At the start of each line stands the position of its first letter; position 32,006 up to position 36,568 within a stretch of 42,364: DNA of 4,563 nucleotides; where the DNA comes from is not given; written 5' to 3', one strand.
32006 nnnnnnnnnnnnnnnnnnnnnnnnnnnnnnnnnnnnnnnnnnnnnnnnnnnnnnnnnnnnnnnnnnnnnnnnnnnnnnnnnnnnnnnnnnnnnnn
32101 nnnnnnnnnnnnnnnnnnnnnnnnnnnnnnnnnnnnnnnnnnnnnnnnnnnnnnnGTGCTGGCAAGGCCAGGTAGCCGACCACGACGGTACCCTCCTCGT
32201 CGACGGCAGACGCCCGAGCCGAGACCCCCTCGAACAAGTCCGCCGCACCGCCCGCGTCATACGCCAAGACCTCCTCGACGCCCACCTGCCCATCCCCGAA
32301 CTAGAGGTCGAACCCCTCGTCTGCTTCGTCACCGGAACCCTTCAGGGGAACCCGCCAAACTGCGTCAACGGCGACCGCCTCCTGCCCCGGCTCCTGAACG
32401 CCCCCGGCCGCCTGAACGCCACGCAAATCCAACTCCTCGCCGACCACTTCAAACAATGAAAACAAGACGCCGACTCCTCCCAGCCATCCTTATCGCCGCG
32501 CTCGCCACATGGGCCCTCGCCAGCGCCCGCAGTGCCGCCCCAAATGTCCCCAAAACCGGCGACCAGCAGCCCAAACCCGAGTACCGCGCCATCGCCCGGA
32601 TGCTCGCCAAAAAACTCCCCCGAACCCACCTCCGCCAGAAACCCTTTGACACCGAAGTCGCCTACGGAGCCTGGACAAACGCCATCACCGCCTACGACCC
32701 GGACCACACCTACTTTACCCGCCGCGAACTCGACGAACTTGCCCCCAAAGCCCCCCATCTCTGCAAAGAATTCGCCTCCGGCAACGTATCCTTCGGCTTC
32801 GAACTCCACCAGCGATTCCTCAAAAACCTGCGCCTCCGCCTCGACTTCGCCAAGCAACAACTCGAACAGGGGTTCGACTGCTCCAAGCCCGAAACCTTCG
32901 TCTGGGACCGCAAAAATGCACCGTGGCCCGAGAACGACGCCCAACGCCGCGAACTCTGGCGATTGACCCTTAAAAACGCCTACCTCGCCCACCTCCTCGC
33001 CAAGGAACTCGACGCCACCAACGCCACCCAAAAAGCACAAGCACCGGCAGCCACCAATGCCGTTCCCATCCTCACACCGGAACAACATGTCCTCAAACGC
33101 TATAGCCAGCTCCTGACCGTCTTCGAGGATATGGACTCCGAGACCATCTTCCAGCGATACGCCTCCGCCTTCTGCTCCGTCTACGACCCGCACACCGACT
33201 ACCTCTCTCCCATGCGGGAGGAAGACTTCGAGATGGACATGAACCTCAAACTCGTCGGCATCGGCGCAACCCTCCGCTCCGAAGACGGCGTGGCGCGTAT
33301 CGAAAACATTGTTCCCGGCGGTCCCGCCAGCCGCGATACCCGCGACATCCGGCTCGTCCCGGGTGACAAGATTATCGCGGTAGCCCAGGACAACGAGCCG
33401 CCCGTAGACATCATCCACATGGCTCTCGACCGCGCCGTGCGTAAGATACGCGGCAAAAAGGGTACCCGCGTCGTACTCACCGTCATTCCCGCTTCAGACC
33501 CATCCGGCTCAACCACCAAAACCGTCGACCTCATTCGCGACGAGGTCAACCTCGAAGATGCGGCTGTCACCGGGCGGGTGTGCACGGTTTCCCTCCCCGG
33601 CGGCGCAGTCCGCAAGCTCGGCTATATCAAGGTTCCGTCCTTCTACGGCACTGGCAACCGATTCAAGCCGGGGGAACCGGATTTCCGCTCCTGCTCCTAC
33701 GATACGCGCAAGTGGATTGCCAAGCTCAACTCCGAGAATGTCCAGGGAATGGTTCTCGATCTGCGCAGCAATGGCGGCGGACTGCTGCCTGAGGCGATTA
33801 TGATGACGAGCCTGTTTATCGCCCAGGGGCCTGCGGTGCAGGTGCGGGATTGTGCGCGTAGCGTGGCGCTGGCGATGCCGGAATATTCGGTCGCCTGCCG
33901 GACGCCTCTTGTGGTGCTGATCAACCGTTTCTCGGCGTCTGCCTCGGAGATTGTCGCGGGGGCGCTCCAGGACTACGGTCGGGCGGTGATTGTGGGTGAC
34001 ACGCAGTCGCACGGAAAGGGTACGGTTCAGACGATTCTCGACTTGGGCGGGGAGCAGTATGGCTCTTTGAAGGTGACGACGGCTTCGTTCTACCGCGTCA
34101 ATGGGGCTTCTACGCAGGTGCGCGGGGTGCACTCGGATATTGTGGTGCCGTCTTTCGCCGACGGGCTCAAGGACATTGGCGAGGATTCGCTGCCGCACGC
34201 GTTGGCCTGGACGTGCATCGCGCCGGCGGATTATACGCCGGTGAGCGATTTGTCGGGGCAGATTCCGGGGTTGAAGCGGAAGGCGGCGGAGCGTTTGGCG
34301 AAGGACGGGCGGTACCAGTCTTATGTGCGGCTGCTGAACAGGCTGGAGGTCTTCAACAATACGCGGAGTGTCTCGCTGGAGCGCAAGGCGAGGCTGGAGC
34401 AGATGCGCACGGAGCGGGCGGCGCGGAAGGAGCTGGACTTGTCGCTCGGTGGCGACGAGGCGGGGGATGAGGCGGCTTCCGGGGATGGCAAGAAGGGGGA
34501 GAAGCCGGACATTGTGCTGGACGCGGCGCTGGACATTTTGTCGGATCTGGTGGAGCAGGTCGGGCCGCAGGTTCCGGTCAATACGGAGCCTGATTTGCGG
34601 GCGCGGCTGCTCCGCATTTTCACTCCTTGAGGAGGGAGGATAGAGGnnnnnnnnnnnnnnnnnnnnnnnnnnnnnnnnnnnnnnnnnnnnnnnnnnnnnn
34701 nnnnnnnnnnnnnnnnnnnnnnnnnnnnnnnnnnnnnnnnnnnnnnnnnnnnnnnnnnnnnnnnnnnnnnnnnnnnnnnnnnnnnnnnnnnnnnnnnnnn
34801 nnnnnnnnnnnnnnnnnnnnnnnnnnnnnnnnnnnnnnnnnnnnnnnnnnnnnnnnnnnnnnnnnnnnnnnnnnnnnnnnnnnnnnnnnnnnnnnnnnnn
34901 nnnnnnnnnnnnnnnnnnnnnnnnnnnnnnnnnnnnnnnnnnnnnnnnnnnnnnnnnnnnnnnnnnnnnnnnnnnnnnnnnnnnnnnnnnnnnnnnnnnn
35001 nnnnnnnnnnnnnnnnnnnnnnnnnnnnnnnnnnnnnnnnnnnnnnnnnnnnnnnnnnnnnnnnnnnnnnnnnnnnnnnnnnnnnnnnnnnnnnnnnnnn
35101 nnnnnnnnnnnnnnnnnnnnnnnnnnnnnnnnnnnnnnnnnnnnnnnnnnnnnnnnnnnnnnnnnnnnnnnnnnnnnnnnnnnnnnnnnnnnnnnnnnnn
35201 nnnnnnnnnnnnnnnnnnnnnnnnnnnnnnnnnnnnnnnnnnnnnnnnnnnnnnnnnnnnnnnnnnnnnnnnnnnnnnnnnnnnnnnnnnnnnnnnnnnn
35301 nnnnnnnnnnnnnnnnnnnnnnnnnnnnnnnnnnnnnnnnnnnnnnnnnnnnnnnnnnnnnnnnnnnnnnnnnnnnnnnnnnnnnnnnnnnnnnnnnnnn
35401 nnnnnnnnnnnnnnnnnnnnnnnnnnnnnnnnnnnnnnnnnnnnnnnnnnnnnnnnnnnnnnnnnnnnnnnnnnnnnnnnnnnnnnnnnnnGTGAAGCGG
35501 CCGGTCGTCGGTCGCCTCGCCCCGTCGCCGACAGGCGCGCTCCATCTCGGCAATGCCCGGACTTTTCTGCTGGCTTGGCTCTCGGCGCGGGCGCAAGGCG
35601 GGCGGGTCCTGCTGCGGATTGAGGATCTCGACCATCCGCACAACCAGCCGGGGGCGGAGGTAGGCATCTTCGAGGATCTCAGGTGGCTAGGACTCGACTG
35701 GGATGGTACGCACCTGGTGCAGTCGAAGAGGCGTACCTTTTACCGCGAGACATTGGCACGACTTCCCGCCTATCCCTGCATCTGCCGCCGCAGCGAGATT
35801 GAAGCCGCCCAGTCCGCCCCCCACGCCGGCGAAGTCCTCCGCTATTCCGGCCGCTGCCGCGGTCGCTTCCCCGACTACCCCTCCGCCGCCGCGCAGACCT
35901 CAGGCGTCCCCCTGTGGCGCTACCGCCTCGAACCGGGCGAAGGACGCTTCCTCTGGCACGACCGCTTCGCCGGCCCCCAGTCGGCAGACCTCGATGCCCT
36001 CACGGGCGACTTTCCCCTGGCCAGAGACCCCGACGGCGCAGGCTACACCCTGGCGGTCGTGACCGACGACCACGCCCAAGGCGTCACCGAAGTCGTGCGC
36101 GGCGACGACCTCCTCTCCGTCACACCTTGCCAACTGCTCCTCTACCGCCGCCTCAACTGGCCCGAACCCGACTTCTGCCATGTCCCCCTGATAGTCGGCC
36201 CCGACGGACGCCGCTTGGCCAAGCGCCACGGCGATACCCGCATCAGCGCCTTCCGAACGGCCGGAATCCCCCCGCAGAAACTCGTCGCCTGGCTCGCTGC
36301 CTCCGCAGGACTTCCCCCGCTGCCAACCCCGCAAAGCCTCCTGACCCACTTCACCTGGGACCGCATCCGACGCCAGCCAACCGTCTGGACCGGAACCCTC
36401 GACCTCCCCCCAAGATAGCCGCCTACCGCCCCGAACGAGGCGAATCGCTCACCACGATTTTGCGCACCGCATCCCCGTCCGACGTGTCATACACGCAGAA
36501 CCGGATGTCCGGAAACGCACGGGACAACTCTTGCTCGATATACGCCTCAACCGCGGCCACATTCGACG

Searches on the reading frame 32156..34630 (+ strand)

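Call 78: search_protein_families(library=pfam, proteins=[window:32156-34630:+], max_evalue=0.0001)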
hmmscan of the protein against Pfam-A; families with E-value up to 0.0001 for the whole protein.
window:32156-34630:+ (824 aa): 4 families
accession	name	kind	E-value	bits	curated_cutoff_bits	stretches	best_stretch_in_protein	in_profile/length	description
PF03572.23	Peptidase_S41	-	3.1e-41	141.2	24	1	487-664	1-165/165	Peptidase family S41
PF17804.6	TSP_NTD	-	2.2e-40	139.3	26.4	1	151-352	2-187/188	Tail specific protease N-terminal domain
PF11818.13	DUF3340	-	4.4e-18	66.3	28.6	1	672-799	4-154/155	C-terminal domain of tail specific protease (DUF3340)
PF00595.29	PDZ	-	2.9e-06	28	23.2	1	365-443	8-80/81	PDZ domain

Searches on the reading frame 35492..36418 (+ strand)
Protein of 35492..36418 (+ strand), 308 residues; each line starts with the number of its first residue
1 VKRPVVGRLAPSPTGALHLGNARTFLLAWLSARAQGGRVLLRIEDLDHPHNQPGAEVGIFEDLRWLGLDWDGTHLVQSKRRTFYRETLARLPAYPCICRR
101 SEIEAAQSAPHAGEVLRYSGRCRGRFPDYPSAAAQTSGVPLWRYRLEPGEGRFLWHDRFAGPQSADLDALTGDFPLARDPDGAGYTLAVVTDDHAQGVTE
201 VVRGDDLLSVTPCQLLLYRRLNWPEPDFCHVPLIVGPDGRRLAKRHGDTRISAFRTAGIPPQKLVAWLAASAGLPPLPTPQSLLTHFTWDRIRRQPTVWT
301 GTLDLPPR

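Call 78: search_protein_families(library=pfam, proteins=[window:35492-36418:+], max_evalue=0.0001)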
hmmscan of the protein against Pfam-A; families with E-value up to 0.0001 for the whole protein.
window:35492-36418:+ (308 aa): 1 family
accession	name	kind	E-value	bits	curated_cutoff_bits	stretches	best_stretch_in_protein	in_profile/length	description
PF00749.27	tRNA-synt_1c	-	1.5e-41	142.8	23.4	1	5-269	2-273/314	tRNA synthetases class I (E and Q), catalytic domain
